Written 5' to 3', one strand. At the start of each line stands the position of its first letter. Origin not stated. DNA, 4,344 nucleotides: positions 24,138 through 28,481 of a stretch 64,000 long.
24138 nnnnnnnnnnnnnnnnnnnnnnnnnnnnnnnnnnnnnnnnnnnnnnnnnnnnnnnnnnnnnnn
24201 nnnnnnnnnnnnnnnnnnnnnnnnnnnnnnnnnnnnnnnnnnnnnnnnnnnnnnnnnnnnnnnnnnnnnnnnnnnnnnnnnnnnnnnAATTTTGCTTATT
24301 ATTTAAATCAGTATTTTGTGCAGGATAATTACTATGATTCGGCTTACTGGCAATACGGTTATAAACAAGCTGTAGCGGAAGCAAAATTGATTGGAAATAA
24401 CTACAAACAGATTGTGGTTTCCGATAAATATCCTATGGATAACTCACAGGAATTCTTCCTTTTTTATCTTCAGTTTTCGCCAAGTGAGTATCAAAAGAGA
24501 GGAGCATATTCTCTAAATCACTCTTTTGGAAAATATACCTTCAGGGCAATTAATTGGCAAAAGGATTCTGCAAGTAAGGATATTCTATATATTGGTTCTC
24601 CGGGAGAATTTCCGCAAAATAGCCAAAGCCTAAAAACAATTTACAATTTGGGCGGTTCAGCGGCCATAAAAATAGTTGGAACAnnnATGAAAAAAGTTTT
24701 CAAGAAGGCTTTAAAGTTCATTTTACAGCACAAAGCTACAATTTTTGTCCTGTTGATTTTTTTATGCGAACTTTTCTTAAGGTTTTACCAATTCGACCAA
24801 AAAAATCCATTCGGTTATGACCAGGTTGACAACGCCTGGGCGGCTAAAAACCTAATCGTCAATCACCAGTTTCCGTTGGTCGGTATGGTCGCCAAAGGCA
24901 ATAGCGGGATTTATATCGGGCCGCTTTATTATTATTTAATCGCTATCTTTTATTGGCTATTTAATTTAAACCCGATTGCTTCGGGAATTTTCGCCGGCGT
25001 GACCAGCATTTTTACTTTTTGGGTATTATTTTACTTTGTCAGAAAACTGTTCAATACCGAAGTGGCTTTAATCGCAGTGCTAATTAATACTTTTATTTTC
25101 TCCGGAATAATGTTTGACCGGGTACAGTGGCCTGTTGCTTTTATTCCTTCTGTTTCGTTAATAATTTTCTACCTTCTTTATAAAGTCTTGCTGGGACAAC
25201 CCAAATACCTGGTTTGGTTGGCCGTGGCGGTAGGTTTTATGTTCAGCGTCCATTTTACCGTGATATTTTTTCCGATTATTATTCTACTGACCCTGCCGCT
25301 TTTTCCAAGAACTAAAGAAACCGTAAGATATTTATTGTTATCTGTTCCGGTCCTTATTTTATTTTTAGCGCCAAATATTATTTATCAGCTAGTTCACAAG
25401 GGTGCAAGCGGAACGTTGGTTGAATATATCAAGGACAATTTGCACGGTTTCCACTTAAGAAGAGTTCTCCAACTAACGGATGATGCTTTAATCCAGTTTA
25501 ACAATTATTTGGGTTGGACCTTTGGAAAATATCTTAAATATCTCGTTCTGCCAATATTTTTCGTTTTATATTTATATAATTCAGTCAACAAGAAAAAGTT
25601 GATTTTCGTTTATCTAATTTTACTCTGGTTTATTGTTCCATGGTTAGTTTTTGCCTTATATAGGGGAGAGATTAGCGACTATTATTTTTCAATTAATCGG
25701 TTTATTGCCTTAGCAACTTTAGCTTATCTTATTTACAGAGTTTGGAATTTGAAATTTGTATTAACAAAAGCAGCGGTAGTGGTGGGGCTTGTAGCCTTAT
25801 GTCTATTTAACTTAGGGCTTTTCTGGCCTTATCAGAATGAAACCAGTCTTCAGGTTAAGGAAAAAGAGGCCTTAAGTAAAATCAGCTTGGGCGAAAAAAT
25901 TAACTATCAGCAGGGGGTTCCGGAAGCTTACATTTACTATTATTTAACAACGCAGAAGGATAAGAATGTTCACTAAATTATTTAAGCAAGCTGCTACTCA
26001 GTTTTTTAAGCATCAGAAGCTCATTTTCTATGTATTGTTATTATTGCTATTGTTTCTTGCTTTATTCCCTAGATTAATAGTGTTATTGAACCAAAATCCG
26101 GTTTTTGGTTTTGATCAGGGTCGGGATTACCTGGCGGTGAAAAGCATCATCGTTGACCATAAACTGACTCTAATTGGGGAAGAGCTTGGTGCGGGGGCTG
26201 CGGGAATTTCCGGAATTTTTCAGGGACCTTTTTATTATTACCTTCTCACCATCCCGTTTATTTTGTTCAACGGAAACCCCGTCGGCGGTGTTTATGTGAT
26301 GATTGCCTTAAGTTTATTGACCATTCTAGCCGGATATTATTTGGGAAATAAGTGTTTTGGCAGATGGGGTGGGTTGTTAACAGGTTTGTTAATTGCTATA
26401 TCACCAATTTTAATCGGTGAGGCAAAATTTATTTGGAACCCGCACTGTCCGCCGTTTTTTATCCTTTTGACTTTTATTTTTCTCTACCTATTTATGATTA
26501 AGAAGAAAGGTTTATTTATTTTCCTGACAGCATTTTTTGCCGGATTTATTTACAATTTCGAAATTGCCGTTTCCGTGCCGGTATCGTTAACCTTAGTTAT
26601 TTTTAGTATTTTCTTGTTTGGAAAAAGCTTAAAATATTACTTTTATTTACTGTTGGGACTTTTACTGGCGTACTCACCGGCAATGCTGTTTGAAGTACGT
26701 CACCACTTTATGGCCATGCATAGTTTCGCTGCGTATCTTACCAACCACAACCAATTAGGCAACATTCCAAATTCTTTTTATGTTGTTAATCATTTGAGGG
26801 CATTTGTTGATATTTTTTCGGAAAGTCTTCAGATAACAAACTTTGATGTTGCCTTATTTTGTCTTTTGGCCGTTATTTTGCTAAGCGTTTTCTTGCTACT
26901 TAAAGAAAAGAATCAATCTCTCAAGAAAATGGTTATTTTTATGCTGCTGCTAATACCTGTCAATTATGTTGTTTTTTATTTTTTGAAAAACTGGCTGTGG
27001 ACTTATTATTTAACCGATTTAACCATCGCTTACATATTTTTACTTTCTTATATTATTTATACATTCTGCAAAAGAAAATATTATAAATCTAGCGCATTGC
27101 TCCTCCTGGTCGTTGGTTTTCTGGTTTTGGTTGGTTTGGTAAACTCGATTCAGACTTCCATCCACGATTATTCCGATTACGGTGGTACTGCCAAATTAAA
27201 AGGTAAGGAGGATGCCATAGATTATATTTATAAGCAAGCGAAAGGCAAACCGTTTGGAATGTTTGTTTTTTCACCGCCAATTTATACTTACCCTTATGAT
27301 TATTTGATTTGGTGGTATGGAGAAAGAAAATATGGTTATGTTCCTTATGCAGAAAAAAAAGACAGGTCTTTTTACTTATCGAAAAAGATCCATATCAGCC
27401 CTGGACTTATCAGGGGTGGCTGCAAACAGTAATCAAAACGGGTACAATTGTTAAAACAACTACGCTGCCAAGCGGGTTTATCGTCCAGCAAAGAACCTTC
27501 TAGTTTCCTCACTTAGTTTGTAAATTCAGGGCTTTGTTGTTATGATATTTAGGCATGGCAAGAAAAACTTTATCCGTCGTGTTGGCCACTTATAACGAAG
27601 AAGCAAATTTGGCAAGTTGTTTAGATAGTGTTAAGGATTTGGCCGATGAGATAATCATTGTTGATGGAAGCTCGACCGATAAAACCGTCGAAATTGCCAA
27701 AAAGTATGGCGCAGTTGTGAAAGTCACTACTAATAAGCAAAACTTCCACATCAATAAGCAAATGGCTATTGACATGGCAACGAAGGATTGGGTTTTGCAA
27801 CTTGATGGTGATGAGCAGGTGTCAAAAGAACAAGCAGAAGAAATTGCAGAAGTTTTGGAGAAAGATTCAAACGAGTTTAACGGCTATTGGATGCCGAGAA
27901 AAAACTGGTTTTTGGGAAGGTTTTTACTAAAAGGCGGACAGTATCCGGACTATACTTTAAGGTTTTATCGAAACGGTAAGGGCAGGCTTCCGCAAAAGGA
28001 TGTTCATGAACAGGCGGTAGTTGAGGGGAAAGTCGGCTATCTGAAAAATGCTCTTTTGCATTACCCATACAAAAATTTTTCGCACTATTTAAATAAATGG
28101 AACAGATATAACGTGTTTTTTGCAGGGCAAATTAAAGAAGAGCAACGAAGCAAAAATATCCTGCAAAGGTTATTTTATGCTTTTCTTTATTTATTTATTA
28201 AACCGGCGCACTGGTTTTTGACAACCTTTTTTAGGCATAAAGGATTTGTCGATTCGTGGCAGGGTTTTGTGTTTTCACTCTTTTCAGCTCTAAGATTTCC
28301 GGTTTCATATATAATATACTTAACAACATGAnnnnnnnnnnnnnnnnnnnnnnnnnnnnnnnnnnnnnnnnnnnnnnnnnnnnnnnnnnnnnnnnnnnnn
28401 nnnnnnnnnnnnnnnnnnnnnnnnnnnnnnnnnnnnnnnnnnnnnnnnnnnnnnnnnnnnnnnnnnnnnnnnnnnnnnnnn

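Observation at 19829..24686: Tandem triplet (plus a tandem pair at 1-2419) of Pmt/ArnT-like genes sharing a conserved C-terminal soluble domain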

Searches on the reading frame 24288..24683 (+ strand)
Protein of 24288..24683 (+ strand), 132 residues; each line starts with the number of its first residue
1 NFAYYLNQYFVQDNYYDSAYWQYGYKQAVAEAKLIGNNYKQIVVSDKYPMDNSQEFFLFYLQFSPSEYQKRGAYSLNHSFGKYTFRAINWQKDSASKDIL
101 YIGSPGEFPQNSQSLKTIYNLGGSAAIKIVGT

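Call 16: search_solved_structures(query=A3, max_evalue=10, show_alignments=3)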
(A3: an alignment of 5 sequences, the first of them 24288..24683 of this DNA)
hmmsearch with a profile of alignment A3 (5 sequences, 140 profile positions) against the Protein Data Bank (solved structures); distinct sequences matched with E-value up to 10: 1.
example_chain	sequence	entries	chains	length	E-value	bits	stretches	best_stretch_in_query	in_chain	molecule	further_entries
4rku_N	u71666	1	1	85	1.1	12.7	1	69-116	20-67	Photosystem I-N subunit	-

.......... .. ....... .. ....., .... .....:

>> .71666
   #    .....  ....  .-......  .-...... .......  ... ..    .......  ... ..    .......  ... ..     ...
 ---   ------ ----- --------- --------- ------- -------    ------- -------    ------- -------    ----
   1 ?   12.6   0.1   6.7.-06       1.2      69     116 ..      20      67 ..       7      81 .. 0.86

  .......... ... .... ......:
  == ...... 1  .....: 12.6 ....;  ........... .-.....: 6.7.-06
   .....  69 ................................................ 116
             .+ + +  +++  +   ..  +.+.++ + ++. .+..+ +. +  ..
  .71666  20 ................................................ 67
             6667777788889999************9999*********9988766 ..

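Call 31: search_protein_representatives(alignment_id=A3)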
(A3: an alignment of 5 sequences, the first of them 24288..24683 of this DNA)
Query: 5 sequences, 140 profile positions. Proteins with E-value up to 0.001 (for the whole library): 2691; up to 1e-10: 1021; up to 1e-30: 9. The best 150 are listed.
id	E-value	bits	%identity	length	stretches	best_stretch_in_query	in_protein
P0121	2.1e-38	148.0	-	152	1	1-139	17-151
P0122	2.2e-37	144.7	-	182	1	2-133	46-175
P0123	9.2e-36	139.4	-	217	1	1-137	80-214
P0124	4.2e-35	137.3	-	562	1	1-139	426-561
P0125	4.6e-35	137.2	-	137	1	4-138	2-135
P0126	6.3e-32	127.0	-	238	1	1-139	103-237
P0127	1.8e-31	125.5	-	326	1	4-138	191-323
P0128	4.9e-31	124.1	-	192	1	1-138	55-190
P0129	6.0e-31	123.9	-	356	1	1-138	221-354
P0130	1.6e-30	122.4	-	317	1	1-138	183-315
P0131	1.8e-30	122.3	-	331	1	1-139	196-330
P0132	2.4e-30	121.9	-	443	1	1-138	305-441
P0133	1.6e-29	119.2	-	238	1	2-138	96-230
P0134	2.4e-29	118.6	-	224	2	1-138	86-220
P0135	2.7e-29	118.5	-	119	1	21-138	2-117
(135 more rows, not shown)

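Call 33: find_related_loci(query=A4, collection=genome_contigs, flank=10000)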
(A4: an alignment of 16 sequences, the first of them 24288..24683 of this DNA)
Query A4 (132 aa) in genome_contigs; peptide patterns used: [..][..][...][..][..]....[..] (x = any residue, [..] = any of these).
598 stretches matched a pattern (row limit reached: there are more); 362 encode a relative of the query (tblastn E <= 1e-3); the best 80 are kept; 80 distinct loci.
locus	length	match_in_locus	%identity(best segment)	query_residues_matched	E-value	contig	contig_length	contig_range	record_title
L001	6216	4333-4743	64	1-132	8e-53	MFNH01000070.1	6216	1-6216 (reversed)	MAG: Candidatus Levybacteria bacterium RBG_16_35_11 RBG_16_scaffold_93405, whole genome shotgun sequence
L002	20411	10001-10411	62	1-132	5e-52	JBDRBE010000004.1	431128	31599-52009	MAG: Candidatus Levyibacteriota bacterium isolate MEGAHIT-group-1.104 k141_1245768, whole genome shotgun sequence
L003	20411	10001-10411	62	1-132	7e-52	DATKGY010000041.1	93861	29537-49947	MAG TPA_asm: Patescibacteria group bacterium isolate SMAG_U14563 k141_66149, whole genome shotgun sequence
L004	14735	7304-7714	60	1-132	1e-51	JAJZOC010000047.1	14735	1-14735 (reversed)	MAG: bacterium isolate MAS4.bin4 NODE_4698_length_14735_cov_2.742128, whole genome shotgun sequence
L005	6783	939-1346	60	1-132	3e-51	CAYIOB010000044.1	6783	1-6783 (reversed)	MAG TPA_asm: uncultured Gammaproteobacteria bacterium isolate ERP119705_co25_644 genome assembly, contig: NODE_12812_len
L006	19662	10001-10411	60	1-132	2e-50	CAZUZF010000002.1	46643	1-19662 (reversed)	MAG TPA_asm: uncultured Gammaproteobacteria bacterium isolate binchicken_co38_1268 genome assembly, contig: NODE_1679_le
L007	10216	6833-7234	60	3-132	3e-50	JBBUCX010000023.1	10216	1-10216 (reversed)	MAG: Patescibacteria group bacterium isolate H51-bin115_1 H51_bin115_1_000000000023, whole genome shotgun sequence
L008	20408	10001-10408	61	1-132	6e-50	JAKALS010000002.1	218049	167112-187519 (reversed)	MAG: bacterium isolate WY5.bin132 NODE_67_length_218049_cov_6.550582, whole genome shotgun sequence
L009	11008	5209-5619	60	1-132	1e-49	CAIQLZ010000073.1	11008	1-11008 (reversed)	MAG: Candidatus Levybacteria bacterium isolate AM-lipid-01-D9_bin-0046 genome assembly, contig: bin-0046:073/107, whole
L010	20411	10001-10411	60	1-132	2e-49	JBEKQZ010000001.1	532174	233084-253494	MAG: Candidatus Levyibacteriota bacterium isolate SPRUCE 49 SPRUCE_49_1, whole genome shotgun sequence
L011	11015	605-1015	57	1-132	2e-49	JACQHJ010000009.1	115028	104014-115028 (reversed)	MAG: Candidatus Levyibacteriota bacterium isolate NC_groundwater_1096_Ag_S2p5_37_166 S_2p5_S6_coassembly_k141_5103421, w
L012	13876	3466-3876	58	1-132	3e-49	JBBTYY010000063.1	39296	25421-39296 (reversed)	MAG: Patescibacteria group bacterium isolate H52-bin050_1 H52_bin050_1_000000000063, whole genome shotgun sequence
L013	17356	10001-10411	58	1-132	1e-48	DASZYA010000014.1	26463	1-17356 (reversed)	MAG TPA_asm: Patescibacteria group bacterium isolate SMAG_U6198 k141_1046169, whole genome shotgun sequence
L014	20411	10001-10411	58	1-132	2e-48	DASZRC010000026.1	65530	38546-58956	MAG TPA_asm: Patescibacteria group bacterium isolate SMAG_U6014 k141_752773, whole genome shotgun sequence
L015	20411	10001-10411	58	1-132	5e-48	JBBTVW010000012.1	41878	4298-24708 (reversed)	MAG: Patescibacteria group bacterium isolate H43-bin095_1 H43_bin095_1_000000000012, whole genome shotgun sequence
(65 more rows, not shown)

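Call 35: predict_structure(alignment_id=A4)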
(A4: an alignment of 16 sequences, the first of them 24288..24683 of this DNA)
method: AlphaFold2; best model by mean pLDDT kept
length: 132 residues; sequences in the alignment: 16
mean_pLDDT: 84.5   pTM: 0.77
mean pLDDT of the five models: 84.5, 82.5, 82.0, 81.7, 80.8
residues with pLDDT >= 90: 68; 70-90: 41; 50-70: 23; < 50: 0
segments of 3 or more residues with pLDDT < 50: none
pLDDT, mean of each block of 10 residues (from residue 1): 69 58 86 95 93 88 80 66 93 94 94 90 90 93
secondary structure, 60 per line:
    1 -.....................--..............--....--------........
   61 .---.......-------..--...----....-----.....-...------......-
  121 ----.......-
elements in order: H2-22 H25-38 E41-44 H53-61 H65-71 E83-85 H90-93 E99-103 E114-119 E125-131

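Call 39: fold_search(model_id=the predicted structure, library=pdb)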
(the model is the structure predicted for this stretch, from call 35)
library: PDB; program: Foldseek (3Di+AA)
matches with E <= 10: 558; with E <= 0.001: 0
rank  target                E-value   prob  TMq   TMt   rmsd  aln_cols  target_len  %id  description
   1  3ozf_A                2.4e-01  0.33  0.27  0.16   8.2        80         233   11  Crystal Structure of Plasmodium falciparum Hypoxanthine-Guanine-Xanthine Phosphoribosyltransferase in complex with hyp (released 2011-09-28)
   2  5yw2_C                2.4e-01  0.10  0.20  0.16   8.1       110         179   12  Crystal structure of Adenine phosphoribosyltransferase from Francisella tularensis. (released 2018-01-03)
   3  7clg_A                2.8e-01  0.33  0.33  0.07   6.3        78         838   17  Crystal structure of the ATP-dependent restriction endonuclease SauUSI (released 2021-01-20)
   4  7tux_A                3.1e-01  0.18  0.27  0.17   9.7       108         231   11  Crystal Structure of Plasmodium falciparum Hypoxanthine-Guanine-Xanthine Phosphoribosyltransferase in complex with [(3 (released 2022-12-07)
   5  1cjb_A                3.1e-01  0.16  0.25  0.16   9.6       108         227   12  MALARIAL PURINE PHOSPHORIBOSYLTRANSFERASE (released 1999-08-18)
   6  3ozf_C                3.4e-01  0.18  0.27  0.17   9.7       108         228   11  Crystal Structure of Plasmodium falciparum Hypoxanthine-Guanine-Xanthine Phosphoribosyltransferase in complex with hyp (released 2011-09-28)
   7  2dy0_A                3.4e-01  0.12  0.22  0.18   7.7       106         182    9  Crystal structure of project JW0458 from Escherichia coli (released 2007-03-04)
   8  7tux_B                3.6e-01  0.18  0.27  0.17   9.0       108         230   11  Crystal Structure of Plasmodium falciparum Hypoxanthine-Guanine-Xanthine Phosphoribosyltransferase in complex with [(3 (released 2022-12-07)
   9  5yw5_C                3.8e-01  0.10  0.21  0.18   8.0       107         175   10  Crystal structure of Adenine phosphoribosyltransferase from Francisella tularensis in complex with adenine (released 2018-01-03)
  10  1y0b_D                3.8e-01  0.10  0.22  0.17   8.4       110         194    8  Crystal Structure of Xanthine Phosphoribosyltransferase from Bacillus subtilis. (released 2005-02-22)
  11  3ozf_B                4.1e-01  0.16  0.27  0.16   9.0       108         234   11  Crystal Structure of Plasmodium falciparum Hypoxanthine-Guanine-Xanthine Phosphoribosyltransferase in complex with hyp (released 2011-09-28)
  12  1y0b_A                4.1e-01  0.10  0.22  0.17   8.2       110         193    6  Crystal Structure of Xanthine Phosphoribosyltransferase from Bacillus subtilis. (released 2005-02-22)
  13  6w1i_A                4.4e-01  0.09  0.22  0.17   8.2       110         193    6  Re-interpretation of ppGpp (G4P) electron density in the deposited crystal structure of Xanthine phosphoribosyltransfe (released 2020-07-29)
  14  5yw2_A                4.7e-01  0.09  0.22  0.18   8.2       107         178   10  Crystal structure of Adenine phosphoribosyltransferase from Francisella tularensis. (released 2018-01-03)
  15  7tux_D                5.0e-01  0.15  0.27  0.16   9.0       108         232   11  Crystal Structure of Plasmodium falciparum Hypoxanthine-Guanine-Xanthine Phosphoribosyltransferase in complex with [(3 (released 2022-12-07)
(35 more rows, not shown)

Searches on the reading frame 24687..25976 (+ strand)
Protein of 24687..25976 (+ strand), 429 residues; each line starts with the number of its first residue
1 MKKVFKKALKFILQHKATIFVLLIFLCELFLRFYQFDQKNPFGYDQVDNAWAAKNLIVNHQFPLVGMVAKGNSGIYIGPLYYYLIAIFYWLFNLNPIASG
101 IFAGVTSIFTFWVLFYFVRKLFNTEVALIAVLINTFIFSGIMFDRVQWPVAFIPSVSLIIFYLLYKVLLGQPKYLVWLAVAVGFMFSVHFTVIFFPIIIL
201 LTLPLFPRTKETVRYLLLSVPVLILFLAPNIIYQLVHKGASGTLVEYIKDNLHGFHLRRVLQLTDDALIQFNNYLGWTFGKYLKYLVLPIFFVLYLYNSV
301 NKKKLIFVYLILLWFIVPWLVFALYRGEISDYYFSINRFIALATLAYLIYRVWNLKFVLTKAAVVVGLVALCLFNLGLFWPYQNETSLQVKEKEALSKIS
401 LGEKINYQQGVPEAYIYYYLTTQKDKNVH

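Call 3: search_protein_families(library=pfam, proteins=[window:24687-25976:+], max_evalue=0.01)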
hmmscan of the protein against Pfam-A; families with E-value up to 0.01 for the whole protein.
window:24687-25976:+ (429 aa): 1 family
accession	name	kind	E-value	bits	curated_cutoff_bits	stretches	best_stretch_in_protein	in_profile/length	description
PF13231.12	PMT_2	-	8e-10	39.6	26.1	1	79-232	4-159/160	Dolichyl-phosphate-mannose-protein mannosyltransferase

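Call 6: search_protein_families(library=ncbifam, proteins=[window:24687-25976:+], max_evalue=0.01)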
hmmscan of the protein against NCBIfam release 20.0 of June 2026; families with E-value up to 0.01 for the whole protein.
window:24687-25976:+ (429 aa): 0 families

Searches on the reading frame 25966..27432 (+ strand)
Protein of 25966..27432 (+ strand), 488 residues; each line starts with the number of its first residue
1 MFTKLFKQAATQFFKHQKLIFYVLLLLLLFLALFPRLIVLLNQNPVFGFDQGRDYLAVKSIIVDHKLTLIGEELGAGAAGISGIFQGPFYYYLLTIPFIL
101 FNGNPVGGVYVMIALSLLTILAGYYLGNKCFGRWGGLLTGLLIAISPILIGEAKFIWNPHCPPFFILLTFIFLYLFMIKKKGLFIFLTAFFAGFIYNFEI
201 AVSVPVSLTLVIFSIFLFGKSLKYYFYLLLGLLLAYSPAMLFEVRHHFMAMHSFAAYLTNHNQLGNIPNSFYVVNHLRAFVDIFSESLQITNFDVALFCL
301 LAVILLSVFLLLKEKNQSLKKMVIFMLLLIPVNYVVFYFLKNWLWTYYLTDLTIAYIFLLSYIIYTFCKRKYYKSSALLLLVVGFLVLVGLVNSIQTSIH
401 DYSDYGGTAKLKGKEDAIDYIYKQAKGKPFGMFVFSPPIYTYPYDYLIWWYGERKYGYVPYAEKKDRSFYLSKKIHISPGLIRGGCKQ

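Call 3: search_protein_families(library=pfam, proteins=[window:25966-27432:+], max_evalue=0.01)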
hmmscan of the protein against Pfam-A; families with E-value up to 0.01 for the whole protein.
window:25966-27432:+ (488 aa): 1 family
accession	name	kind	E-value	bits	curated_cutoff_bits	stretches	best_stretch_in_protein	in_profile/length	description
PF13231.12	PMT_2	-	5.4e-05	23.9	26.1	1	87-235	3-154/160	Dolichyl-phosphate-mannose-protein mannosyltransferase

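Call 6: search_protein_families(library=ncbifam, proteins=[window:25966-27432:+], max_evalue=0.01)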
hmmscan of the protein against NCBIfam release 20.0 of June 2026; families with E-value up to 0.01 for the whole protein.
window:25966-27432:+ (488 aa): 0 families

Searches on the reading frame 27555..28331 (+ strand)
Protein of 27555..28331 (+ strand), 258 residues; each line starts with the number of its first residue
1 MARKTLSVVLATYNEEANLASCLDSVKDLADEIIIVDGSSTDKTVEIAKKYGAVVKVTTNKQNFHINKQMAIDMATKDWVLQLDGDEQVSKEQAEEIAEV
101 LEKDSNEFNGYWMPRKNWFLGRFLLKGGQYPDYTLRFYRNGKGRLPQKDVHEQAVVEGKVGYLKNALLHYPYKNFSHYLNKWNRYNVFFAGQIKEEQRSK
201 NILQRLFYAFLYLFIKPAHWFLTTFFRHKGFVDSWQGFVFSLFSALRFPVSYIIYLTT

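Call 18: search_protein_families(library=pfam, proteins=[window:27555-28331:+], max_evalue=0.001)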
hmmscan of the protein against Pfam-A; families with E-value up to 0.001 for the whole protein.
window:27555-28331:+ (258 aa): 2 families
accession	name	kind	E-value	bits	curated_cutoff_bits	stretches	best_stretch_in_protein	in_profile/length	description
PF00535.33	Glycos_transf_2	-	1.7e-25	90.4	23.3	1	7-126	1-128/168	Glycosyl transferase family 2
PF13704.12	Glyco_tranf_2_4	-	2.5e-07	31.5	27.5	1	14-97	2-94/98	Glycosyl transferase family 2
